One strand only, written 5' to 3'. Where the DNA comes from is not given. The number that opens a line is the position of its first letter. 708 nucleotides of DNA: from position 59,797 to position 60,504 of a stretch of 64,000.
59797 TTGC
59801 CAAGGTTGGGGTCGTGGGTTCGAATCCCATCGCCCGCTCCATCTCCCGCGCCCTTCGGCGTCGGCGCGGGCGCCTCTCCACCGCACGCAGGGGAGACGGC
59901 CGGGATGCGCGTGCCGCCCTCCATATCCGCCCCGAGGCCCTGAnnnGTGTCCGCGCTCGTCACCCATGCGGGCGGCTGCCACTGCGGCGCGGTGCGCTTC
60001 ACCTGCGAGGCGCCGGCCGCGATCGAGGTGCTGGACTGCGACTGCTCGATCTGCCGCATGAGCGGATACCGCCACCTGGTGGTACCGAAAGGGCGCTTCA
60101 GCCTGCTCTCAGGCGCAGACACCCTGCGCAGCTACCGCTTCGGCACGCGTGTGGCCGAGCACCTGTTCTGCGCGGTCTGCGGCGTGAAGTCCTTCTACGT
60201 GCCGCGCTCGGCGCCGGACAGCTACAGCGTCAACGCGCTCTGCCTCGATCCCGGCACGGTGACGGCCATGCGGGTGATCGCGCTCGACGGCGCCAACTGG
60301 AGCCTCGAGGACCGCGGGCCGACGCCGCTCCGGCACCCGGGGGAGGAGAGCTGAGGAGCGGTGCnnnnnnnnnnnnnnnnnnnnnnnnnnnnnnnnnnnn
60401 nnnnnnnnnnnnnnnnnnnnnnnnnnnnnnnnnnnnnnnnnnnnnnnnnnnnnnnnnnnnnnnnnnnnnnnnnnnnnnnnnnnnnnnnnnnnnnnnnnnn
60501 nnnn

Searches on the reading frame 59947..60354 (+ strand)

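Call 67: search_protein_families(library=pfam, proteins=[window:59947-60354:+], max_evalue=0.001)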
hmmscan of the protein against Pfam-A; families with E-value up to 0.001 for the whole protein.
window:59947-60354:+ (135 aa): 1 family
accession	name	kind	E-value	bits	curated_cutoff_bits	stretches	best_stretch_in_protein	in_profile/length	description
PF04828.22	GFA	-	3.2e-13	50.2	24.3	1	7-102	2-101/115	Glutathione-dependent formaldehyde-activating enzyme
